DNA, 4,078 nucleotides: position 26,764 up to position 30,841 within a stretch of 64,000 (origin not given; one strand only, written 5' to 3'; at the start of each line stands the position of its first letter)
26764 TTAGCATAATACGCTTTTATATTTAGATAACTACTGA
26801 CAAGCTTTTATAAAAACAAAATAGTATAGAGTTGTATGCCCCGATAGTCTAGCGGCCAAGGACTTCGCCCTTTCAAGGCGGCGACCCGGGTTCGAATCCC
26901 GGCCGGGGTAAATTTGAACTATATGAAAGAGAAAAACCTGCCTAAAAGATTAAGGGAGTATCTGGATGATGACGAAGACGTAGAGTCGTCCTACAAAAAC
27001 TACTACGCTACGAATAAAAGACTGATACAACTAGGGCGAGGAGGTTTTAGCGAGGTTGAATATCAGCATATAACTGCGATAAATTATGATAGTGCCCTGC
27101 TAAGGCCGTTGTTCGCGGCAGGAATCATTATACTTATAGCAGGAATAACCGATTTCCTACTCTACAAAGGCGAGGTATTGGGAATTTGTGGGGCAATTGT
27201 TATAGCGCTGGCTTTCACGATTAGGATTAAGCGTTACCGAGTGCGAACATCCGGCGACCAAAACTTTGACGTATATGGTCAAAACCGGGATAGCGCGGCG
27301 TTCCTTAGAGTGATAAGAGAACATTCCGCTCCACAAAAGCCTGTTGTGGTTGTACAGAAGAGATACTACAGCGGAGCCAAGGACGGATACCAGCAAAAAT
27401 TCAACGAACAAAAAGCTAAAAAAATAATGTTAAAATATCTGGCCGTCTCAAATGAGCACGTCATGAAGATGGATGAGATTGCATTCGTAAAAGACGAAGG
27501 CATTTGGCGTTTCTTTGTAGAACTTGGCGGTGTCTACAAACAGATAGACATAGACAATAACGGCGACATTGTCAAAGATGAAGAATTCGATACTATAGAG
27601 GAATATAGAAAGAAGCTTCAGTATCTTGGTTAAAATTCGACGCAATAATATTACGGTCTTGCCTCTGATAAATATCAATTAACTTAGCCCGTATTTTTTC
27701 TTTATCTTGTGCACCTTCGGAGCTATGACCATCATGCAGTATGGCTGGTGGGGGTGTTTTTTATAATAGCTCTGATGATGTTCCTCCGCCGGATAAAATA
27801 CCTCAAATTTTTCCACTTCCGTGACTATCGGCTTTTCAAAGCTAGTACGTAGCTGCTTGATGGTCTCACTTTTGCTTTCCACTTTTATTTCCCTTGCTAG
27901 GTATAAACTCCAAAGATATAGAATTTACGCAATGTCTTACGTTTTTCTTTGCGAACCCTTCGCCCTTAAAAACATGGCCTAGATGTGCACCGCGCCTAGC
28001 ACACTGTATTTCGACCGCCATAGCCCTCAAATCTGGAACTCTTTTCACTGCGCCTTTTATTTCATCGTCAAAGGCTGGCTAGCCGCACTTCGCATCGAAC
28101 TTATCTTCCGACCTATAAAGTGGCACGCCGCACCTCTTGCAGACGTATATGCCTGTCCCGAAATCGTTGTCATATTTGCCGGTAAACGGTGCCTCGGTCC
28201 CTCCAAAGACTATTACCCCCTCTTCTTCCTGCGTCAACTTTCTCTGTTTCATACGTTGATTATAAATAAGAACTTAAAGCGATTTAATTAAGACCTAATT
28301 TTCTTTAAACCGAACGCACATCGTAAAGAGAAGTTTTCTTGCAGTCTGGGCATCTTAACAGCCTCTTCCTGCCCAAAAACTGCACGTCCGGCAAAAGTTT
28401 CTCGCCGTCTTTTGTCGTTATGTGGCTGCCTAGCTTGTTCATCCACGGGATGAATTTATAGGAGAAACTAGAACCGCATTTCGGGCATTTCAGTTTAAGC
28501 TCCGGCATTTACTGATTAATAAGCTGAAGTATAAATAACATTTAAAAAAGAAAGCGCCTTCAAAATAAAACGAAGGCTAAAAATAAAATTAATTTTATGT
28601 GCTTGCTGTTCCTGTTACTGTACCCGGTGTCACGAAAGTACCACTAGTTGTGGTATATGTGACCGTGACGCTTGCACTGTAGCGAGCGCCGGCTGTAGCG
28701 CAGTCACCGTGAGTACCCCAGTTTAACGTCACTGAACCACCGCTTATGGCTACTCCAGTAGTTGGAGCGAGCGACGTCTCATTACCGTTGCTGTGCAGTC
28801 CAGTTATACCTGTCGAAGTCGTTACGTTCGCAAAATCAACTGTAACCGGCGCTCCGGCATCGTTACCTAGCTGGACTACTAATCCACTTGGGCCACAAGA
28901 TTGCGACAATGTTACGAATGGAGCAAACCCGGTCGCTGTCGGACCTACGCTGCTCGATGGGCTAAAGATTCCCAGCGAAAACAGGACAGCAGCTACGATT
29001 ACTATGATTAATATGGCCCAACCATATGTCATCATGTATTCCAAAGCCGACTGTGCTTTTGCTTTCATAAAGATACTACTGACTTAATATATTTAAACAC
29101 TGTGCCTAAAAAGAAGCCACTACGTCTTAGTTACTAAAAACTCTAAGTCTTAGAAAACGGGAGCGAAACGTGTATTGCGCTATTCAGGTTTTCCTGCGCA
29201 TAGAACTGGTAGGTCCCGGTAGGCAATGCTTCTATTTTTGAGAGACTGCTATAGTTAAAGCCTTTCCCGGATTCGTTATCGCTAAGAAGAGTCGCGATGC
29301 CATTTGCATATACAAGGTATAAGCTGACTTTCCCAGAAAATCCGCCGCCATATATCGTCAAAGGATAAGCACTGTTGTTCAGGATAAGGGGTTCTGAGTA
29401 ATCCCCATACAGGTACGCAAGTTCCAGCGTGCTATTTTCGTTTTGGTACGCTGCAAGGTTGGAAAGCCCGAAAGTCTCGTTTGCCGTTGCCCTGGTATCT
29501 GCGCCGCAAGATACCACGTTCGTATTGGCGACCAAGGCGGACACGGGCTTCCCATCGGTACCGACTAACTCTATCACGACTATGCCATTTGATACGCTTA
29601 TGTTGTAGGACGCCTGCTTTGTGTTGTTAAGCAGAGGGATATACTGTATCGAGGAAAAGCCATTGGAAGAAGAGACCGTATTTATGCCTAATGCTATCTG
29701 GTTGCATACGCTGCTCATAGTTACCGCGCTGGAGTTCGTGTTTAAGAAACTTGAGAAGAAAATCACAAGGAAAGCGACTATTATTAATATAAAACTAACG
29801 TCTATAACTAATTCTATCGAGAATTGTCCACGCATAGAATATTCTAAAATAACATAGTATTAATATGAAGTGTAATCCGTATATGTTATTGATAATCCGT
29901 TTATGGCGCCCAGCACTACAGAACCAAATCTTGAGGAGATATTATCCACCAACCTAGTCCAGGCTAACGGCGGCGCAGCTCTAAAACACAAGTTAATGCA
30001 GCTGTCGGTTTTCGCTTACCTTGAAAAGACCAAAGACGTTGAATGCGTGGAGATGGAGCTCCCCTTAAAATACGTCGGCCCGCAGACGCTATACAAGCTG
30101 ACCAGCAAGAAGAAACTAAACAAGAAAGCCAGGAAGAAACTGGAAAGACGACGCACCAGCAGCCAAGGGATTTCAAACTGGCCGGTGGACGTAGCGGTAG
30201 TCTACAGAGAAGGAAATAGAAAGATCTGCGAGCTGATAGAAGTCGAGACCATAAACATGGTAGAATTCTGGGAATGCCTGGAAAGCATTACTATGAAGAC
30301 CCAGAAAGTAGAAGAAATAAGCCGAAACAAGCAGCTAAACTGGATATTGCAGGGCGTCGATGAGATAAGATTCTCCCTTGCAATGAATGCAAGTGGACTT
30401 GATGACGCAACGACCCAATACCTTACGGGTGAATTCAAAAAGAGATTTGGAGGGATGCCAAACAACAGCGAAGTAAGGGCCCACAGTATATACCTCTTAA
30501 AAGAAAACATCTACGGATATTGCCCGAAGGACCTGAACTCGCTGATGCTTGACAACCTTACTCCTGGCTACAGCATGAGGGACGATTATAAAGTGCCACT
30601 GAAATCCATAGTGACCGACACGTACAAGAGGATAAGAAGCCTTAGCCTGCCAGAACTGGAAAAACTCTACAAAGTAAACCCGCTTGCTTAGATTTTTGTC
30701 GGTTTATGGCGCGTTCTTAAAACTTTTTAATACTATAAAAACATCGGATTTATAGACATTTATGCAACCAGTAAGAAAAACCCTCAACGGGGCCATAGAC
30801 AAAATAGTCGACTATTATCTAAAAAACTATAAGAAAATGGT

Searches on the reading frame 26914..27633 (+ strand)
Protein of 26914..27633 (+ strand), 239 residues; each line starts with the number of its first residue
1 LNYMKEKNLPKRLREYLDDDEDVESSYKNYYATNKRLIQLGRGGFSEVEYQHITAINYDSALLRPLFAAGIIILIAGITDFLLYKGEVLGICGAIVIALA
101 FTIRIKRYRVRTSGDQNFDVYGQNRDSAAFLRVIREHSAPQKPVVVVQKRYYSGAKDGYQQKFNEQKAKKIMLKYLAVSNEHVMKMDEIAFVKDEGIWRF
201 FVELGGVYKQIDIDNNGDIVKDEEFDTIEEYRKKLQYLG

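Call 60: search_protein_families(library=pfam, proteins=[window:26914-27633:+], max_evalue=0.001)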
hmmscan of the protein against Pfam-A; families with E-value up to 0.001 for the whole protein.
window:26914-27633:+ (239 aa): 0 families

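Call 69: search_protein_families(library=pfam, proteins=[window:26914-27633:+], max_evalue=1)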
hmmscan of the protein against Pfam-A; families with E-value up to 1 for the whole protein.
window:26914-27633:+ (239 aa): 1 family
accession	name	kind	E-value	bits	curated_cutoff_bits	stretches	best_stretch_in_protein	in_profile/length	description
PF14470.12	bPH_3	-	0.016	16.1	23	1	26-64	21-64/95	Bacterial PH domain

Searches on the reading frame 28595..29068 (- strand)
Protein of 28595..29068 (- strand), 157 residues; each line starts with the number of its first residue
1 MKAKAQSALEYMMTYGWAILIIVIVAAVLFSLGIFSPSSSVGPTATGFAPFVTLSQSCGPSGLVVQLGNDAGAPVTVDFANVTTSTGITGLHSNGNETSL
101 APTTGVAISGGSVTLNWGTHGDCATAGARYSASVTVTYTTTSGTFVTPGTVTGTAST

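Call 69: search_protein_families(library=pfam, proteins=[window:28595-29068:-], max_evalue=1)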
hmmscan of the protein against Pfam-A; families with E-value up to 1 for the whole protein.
window:28595-29068:- (157 aa): 1 family
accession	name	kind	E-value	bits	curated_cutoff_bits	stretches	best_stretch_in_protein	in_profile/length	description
PF14020.11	DUF4236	-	0.42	11.6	27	0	112-150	12-50/55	Protein of unknown function (DUF4236)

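Call 79: search_protein_families(library=ncbifam, proteins=[window:28595-29068:-], max_evalue=1)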
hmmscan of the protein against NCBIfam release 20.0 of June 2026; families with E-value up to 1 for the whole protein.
window:28595-29068:- (157 aa): 2 families
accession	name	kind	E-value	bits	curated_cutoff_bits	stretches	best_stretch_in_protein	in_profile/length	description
NF040514.1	CAL67264_fam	equivalog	0.0048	17.1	50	1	15-40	6-31/57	CAL67264 family membrane protein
NF040516.1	CapE_47_fam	domain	0.081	12.8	35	1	16-39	6-28/39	CapE family protein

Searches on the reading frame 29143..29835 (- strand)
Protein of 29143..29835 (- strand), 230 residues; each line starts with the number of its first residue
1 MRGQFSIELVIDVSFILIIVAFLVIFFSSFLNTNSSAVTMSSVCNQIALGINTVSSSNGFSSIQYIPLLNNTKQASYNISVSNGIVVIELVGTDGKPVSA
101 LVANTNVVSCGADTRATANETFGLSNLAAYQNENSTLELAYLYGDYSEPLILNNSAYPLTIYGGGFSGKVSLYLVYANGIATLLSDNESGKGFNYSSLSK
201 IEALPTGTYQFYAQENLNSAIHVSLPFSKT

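Call 60: search_protein_families(library=pfam, proteins=[window:29143-29835:-], max_evalue=0.001)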
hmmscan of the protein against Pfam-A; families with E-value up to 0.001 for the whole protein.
window:29143-29835:- (230 aa): 0 families

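Call 69: search_protein_families(library=pfam, proteins=[window:29143-29835:-], max_evalue=1)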
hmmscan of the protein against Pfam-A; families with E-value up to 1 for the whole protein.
window:29143-29835:- (230 aa): 3 families
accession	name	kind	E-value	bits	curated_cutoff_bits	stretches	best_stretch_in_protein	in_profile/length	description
PF02890.19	DUF226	-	0.017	15.6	25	1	174-217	84-127/139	Borrelia family of unknown function DUF226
PF23958.1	DUF7287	-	0.44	11.5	27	1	2-51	3-53/157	Family of unknown function (DUF7287)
PF04151.21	PPC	-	0.77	11.1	25.9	0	159-211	15-66/70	Bacterial pre-peptidase C-terminal domain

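Call 79: search_protein_families(library=ncbifam, proteins=[window:29143-29835:-], max_evalue=1)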
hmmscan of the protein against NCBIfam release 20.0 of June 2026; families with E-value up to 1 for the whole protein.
window:29143-29835:- (230 aa): 0 families

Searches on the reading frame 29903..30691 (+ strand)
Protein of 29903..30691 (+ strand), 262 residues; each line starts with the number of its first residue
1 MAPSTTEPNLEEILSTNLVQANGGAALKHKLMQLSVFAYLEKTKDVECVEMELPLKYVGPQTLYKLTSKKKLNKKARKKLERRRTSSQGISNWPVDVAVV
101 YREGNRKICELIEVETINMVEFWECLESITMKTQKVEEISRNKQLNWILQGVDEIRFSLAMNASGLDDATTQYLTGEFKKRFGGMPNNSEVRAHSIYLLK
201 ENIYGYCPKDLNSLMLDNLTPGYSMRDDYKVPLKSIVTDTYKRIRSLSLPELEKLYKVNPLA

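Call 60: search_protein_families(library=pfam, proteins=[window:29903-30691:+], max_evalue=0.001)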
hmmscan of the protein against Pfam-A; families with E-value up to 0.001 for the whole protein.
window:29903-30691:+ (262 aa): 0 families

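Call 69: search_protein_families(library=pfam, proteins=[window:29903-30691:+], max_evalue=1)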
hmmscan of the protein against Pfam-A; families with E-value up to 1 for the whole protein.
window:29903-30691:+ (262 aa): 2 families
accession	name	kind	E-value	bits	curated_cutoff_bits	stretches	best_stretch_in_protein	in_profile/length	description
PF10157.14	BORCS6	-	0.11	13.1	35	1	70-141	17-88/101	BLOC-1-related complex sub-unit 6 C-terminal helix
PF11326.13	PANTS-like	-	0.2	12.5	27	1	100-147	24-65/80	Synaptic plasticity regulator PANTS-like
